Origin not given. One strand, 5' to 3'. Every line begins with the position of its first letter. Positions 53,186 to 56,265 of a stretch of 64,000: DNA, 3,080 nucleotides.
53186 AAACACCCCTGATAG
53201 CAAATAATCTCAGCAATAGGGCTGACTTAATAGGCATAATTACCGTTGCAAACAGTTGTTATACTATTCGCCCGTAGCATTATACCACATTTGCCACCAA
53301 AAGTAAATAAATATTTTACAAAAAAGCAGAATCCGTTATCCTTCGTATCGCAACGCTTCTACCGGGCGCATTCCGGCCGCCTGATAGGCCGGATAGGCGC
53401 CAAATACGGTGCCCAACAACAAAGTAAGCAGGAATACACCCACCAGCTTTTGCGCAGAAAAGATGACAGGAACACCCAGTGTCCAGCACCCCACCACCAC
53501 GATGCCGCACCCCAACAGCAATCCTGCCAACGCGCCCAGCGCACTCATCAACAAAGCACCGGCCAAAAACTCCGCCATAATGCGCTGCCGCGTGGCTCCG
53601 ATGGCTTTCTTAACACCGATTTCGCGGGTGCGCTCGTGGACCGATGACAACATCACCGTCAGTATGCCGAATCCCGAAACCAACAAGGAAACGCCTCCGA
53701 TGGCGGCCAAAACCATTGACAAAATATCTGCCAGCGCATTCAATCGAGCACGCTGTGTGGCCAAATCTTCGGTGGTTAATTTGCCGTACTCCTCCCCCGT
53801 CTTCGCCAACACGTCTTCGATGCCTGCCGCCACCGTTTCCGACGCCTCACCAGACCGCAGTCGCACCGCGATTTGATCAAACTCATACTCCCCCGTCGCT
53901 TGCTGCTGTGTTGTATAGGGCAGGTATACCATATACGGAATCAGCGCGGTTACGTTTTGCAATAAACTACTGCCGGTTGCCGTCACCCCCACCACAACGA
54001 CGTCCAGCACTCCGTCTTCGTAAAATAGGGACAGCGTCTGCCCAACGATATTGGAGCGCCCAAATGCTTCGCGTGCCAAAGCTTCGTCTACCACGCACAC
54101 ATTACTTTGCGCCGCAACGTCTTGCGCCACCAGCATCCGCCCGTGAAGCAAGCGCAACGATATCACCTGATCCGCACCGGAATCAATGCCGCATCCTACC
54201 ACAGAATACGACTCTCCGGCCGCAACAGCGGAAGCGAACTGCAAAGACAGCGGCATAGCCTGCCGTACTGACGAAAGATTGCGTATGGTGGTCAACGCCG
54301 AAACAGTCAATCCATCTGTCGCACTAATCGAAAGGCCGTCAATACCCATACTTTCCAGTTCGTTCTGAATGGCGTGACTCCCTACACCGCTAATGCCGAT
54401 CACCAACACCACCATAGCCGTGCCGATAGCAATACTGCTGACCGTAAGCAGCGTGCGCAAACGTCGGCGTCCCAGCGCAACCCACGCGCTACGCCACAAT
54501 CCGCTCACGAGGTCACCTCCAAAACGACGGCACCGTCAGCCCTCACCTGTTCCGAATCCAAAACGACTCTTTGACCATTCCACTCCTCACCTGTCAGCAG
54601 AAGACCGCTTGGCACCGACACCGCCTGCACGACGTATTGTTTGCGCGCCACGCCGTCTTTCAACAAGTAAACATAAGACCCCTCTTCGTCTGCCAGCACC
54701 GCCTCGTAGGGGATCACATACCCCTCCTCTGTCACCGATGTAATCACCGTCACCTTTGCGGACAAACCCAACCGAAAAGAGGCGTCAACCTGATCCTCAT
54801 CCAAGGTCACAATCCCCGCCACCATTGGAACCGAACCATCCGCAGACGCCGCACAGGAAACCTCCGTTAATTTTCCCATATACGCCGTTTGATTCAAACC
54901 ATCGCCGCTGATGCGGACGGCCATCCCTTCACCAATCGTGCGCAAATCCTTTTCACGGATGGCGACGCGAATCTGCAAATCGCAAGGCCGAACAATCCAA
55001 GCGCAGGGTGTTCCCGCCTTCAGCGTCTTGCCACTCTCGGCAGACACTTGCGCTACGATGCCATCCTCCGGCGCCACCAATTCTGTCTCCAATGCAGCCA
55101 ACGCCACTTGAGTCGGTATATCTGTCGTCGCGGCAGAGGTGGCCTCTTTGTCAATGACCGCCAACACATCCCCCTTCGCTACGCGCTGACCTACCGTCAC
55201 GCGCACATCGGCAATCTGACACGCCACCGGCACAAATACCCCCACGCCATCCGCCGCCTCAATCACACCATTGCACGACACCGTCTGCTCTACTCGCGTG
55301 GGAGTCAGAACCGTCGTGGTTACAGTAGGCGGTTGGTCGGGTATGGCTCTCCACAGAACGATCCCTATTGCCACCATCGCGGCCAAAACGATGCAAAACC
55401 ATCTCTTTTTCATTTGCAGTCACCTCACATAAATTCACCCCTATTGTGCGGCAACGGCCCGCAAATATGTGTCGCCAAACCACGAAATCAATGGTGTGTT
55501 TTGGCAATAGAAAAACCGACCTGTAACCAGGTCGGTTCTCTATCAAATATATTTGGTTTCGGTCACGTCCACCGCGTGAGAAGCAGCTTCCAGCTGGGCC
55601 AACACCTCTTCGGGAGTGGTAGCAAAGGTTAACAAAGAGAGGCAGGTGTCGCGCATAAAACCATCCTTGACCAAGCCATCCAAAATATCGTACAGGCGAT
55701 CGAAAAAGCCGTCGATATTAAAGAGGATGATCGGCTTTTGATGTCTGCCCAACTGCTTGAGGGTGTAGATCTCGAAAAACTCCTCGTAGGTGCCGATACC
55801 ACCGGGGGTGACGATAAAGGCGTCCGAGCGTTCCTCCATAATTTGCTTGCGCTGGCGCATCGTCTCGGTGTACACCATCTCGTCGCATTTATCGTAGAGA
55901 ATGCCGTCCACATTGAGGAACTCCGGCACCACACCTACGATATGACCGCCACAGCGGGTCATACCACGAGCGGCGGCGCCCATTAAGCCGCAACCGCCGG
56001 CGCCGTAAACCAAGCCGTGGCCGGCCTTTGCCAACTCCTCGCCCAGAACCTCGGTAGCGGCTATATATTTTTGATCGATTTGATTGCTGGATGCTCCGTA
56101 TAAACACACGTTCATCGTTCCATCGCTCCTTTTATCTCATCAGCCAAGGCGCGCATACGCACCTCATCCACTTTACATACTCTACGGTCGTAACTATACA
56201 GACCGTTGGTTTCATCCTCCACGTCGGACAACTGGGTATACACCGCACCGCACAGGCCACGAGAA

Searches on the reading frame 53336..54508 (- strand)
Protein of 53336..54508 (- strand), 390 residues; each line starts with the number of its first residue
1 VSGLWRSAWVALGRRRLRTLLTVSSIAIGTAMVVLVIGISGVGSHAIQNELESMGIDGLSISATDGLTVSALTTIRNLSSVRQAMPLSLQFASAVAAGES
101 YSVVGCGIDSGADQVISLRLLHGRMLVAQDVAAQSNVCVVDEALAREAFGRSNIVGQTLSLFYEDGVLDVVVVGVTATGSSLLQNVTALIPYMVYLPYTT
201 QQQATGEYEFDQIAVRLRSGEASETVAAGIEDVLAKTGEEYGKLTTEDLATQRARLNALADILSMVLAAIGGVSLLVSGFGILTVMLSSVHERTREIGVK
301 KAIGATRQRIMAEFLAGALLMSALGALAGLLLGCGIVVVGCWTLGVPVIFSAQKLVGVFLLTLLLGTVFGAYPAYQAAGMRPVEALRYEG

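Call 34: search_protein_families(library=pfam, proteins=[window:53336-54508:-], max_evalue=0.0001)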
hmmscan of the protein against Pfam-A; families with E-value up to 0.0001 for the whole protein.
window:53336-54508:- (390 aa): 2 families
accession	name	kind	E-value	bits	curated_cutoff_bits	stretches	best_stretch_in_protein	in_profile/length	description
PF12704.14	MacB_PCD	-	1.4e-25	91.2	27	1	19-232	1-206/207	MacB-like periplasmic core domain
PF02687.27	FtsX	-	4.6e-16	59.4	25.5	1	269-380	2-118/120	FtsX-like permease C-terminal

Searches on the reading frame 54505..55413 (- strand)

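Call 34: search_protein_families(library=pfam, proteins=[window:54505-55413:-], max_evalue=0.0001)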
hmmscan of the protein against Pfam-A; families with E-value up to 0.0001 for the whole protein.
window:54505-55413:- (302 aa): 4 families
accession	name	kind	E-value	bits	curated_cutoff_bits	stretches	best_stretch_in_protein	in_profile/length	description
PF13437.12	HlyD_3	-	7.8e-18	65.6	22.2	1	112-198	2-89/106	HlyD family secretion protein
PF16576.10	HlyD_D23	-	2.4e-09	37.2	30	1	110-186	109-185/214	Barrel-sandwich domain of CusB or HlyD membrane-fusion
PF00364.28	Biotin_lipoyl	-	1.8e-07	31.3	22.1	0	109-138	42-71/73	Biotin-requiring enzyme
PF13533.13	Biotin_lipoyl_2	-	2.5e-07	30.8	29.8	1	59-88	3-32/32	Biotin-lipoyl like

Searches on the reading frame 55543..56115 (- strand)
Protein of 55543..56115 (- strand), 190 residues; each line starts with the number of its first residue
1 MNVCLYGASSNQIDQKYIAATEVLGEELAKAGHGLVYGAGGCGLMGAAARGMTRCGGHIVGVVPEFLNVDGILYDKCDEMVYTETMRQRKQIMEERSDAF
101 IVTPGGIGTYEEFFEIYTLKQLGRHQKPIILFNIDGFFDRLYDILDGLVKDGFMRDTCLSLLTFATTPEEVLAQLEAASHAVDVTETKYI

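Call 34: search_protein_families(library=pfam, proteins=[window:55543-56115:-], max_evalue=0.0001)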
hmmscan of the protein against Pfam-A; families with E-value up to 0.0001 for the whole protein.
window:55543-56115:- (190 aa): 2 families
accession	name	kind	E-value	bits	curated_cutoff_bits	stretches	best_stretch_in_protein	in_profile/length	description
PF03641.19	Lysine_decarbox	-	1.2e-40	139.2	27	1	45-175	1-131/131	Possible lysine decarboxylase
PF18306.6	LDcluster4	-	4.4e-17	62.5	26.3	1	2-133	3-124/151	SLOG cluster4 family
